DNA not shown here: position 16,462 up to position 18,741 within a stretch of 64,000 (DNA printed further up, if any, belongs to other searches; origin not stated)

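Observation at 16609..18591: Secreted hepta-haem cytochrome c fused to a TPR domain, ending 5 nt upstream of mltG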

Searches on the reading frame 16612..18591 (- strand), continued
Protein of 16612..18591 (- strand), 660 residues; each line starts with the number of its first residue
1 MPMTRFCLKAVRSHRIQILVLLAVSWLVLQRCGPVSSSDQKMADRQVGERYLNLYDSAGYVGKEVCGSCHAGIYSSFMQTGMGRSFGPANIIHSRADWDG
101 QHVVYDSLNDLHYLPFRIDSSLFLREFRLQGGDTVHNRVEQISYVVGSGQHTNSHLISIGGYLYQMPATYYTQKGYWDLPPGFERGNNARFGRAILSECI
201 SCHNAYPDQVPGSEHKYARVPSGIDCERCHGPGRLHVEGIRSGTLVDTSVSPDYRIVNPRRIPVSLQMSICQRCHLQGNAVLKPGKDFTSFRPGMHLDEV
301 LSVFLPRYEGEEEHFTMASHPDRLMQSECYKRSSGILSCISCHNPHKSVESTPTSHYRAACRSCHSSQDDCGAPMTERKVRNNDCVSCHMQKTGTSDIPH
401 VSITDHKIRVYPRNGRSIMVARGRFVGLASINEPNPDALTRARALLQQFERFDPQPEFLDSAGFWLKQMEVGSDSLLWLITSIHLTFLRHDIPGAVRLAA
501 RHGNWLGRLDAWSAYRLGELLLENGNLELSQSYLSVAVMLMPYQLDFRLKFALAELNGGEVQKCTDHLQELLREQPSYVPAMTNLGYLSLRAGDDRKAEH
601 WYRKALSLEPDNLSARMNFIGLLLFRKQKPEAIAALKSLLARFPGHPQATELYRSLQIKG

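Call 41: list_cluster_members(proteins=[P0054, P0063, P0011, P0101, P0120, P0024, P0015, P0009, P0056, P0068])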
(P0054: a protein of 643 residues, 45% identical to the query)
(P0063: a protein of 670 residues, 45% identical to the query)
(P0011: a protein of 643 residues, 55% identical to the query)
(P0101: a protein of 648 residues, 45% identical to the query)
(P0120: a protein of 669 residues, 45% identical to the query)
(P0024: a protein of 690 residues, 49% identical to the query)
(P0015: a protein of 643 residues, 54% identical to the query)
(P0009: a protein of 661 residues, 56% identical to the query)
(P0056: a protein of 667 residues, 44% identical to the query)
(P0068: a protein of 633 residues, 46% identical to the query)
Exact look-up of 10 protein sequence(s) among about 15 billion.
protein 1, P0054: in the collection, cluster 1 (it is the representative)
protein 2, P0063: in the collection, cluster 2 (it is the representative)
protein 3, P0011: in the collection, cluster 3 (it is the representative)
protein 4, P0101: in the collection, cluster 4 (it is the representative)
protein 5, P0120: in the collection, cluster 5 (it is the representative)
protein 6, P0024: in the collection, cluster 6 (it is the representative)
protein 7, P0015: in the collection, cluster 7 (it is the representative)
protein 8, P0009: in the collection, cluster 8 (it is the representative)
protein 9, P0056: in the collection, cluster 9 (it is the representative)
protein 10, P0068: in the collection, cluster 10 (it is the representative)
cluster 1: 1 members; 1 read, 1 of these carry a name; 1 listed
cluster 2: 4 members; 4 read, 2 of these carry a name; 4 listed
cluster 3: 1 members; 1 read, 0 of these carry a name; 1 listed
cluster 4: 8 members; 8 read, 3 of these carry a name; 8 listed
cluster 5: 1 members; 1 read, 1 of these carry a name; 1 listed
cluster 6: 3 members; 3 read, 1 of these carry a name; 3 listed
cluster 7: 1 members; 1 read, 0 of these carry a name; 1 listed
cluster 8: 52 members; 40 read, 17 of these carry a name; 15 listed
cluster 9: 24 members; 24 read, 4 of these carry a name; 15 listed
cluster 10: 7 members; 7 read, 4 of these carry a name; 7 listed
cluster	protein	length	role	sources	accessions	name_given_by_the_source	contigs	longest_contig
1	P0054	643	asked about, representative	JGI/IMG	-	tetratricopeptide (TPR) repeat protein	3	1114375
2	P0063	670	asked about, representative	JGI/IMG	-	tetratricopeptide (TPR) repeat protein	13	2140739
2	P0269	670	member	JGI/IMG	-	tetratricopeptide (TPR) repeat protein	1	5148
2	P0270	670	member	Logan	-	-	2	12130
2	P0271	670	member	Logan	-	-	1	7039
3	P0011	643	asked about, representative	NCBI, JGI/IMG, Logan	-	-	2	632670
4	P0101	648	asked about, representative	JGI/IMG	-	-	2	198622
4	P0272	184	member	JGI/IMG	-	Tfp pilus assembly protein PilF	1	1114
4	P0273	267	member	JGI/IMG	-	Tfp pilus assembly protein PilF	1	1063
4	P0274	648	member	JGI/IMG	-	Tfp pilus assembly protein PilF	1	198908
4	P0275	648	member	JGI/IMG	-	-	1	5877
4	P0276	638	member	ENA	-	-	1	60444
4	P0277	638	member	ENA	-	-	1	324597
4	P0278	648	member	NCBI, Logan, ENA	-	-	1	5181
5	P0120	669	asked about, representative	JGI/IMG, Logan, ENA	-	tetratricopeptide (TPR) repeat protein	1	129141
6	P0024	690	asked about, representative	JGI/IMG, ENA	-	-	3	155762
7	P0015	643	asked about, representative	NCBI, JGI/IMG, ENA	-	-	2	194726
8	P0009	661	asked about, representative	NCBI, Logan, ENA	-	-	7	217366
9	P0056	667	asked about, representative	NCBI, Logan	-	-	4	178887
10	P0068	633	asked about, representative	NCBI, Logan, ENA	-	-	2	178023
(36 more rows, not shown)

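Call 56: fold_search(model_id=the predicted structure, library=pdb)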
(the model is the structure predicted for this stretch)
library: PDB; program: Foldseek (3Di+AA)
matches with E <= 10: 1522; with E <= 0.001: 264
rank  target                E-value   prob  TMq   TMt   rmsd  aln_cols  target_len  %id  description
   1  8chy                  1.2e-07  1.00  0.25  0.55   8.4       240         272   18  Crystal structure of an 8-repeat consensus TPR superhelix with Zinc. (released 2024-02-21)
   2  1w3b_A                2.7e-07  1.00  0.28  0.46   4.0       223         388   20  The superhelical TPR domain of O-linked GlcNAc transferase reveals structural similarities to importin alpha. (released 2004-09-09)
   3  9qhc_A                2.7e-07  1.00  0.28  0.60   7.4       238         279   19  Crystal structure of 8-repeat CTPR protein with eliminated coordination sites (released 2025-10-22)
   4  9qhc_B                2.9e-07  1.00  0.27  0.59   7.6       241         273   18  Crystal structure of 8-repeat CTPR protein with eliminated coordination sites (released 2025-10-22)
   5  9qhb                  4.2e-07  1.00  0.26  0.58   4.8       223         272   20  Crystal structure of 16-repeat CTPR protein with eliminated coordination sites (released 2025-10-22)
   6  6eou                  5.5e-07  1.00  0.22  0.40   8.9       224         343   19  O-GlcNAc transferase TPR domain with the intellectual disability associated mutation L254F (released 2018-05-09)
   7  1w3b_B                1.3e-06  1.00  0.25  0.42   5.5       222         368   17  The superhelical TPR domain of O-linked GlcNAc transferase reveals structural similarities to importin alpha. (released 2004-09-09)
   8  9gaw_P                2.5e-06  1.00  0.27  0.35   5.3       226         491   15  High-resolution structure of the Anaphase-promoting complex/cyclosome (APC/C) bound to co-activator Cdh1 (released 2024-08-14)
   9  5g05_H                3.3e-06  1.00  0.27  0.35   5.1       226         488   15  Cryo-EM structure of combined apo phosphorylated APC (released 2016-05-25)
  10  7ntf_A                4.6e-06  1.00  0.28  0.21   4.2       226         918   18  Cryo-EM structure of unliganded O-GlcNAc transferase (released 2021-11-17)
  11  7y4i_A                5.0e-06  1.00  0.24  0.20  15.7       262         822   19  Crystal structure of SPINDLY in complex with GDP (released 2022-12-07)
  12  9gaw_J                5.2e-06  1.00  0.26  0.33   6.7       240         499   14  High-resolution structure of the Anaphase-promoting complex/cyclosome (APC/C) bound to co-activator Cdh1 (released 2024-08-14)
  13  7yeh_A                6.0e-06  1.00  0.21  0.14  10.0       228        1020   19  Cryo-EM structure of human OGT-OGA complex (released 2023-07-12)
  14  4ui9_H                6.6e-06  1.00  0.27  0.36   5.0       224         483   16  Atomic structure of the human Anaphase-Promoting Complex (released 2015-06-17)
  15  7yea_A                6.6e-06  1.00  0.23  0.16   9.8       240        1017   18  Human O-GlcNAc transferase Dimer (released 2023-07-12)
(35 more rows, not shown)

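Call 57: find_encoding_contigs(protein=P0063, flank=6000, max_places=3)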
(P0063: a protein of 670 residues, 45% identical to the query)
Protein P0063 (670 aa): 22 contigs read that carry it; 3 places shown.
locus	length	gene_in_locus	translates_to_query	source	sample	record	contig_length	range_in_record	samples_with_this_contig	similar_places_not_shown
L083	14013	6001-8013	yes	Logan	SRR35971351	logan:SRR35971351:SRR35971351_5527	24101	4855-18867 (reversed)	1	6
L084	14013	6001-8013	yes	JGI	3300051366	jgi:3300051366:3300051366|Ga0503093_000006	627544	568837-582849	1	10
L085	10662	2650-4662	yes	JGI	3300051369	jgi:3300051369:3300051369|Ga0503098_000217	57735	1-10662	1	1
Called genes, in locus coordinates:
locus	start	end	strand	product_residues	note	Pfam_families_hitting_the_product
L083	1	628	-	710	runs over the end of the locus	PF01138:RNase_PH, PF03725:RNase_PH_C, PF03726:PNPase, PF01138:RNase_PH, PF00013:KH_1, PF00575:S1, PF23459:S1_RRP5 (weak)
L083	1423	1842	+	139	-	PF20791:Acyl-ACP_TE_C, PF01643:Acyl-ACP_TE, PF13279:4HBT_2, PF03061:4HBT (weak)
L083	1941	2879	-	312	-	PF01820:Dala_Dala_lig_N, PF02786:CPSase_L_D2 (weak), PF02222:ATP-grasp, PF07478:Dala_Dala_lig_C, PF02655:ATP-grasp_3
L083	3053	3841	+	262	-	PF03793:PASTA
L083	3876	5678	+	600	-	PF18962:Por_Secre_tail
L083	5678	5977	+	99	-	PF00581:Rhodanese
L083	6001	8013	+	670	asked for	PF14522:Cytochrome_C7 (faint), PF22113:Mtrc-MtrF_II-IV_dom (weak), PF13432:TPR_16, PF14559:TPR_19 (weak), PF00515:TPR_1 (weak), PF07719:TPR_2 (weak), PF13181:TPR_8 (weak), PF14559:TPR_19, +8 more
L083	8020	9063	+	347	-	PF02618:YceG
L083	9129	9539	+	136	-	PF01643:Acyl-ACP_TE (weak), PF13279:4HBT_2, PF03061:4HBT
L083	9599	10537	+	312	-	PF03631:Virul_fac_BrkB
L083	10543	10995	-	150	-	PF10604:Polyketide_cyc2 (weak), PF08327:AHSA1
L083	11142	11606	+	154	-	-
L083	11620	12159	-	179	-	-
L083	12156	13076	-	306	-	PF03631:Virul_fac_BrkB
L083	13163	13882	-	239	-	PF01904:DUF72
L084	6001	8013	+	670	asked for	PF14522:Cytochrome_C7 (faint), PF22113:Mtrc-MtrF_II-IV_dom (weak), PF13432:TPR_16, PF14559:TPR_19 (weak), PF00515:TPR_1 (weak), PF07719:TPR_2 (weak), PF13181:TPR_8 (weak), PF14559:TPR_19, +8 more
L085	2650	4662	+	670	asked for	PF14522:Cytochrome_C7 (faint), PF22113:Mtrc-MtrF_II-IV_dom (weak), PF13432:TPR_16, PF14559:TPR_19 (weak), PF00515:TPR_1 (weak), PF07719:TPR_2 (weak), PF13181:TPR_8 (weak), PF14559:TPR_19, +8 more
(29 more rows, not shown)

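Call 58: find_encoding_contigs(protein=P0054, flank=6000, max_places=2)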
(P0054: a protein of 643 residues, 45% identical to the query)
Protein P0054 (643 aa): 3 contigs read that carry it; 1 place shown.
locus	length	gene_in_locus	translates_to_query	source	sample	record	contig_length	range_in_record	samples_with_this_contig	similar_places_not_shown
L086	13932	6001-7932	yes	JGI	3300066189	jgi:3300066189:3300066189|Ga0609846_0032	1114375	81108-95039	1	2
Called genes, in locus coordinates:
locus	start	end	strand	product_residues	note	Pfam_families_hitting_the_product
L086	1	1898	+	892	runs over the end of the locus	PF01820:Dala_Dala_lig_N, PF07478:Dala_Dala_lig_C, PF13535:ATP-grasp_4 (faint), PF07478:Dala_Dala_lig_C, PF01820:Dala_Dala_lig_N, PF07478:Dala_Dala_lig_C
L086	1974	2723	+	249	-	PF03793:PASTA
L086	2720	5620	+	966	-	PF18962:Por_Secre_tail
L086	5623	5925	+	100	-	PF00581:Rhodanese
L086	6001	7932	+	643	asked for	PF09699:Paired_CXXCH_1 (faint), PF14522:Cytochrome_C7 (faint), PF22113:Mtrc-MtrF_II-IV_dom (faint), PF12895:ANAPC3 (faint), PF07719:TPR_2 (faint), PF13174:TPR_6 (faint), PF00515:TPR_1 (weak), PF14559:TPR_19, +6 more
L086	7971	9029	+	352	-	PF02618:YceG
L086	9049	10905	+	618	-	PF00884:Sulfatase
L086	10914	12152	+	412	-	PF05977:MFS_3, PF07690:MFS_1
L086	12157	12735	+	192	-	PF09371:Tex_N, PF22706:Tex_central_region (weak)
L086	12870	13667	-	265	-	-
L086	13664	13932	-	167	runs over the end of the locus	-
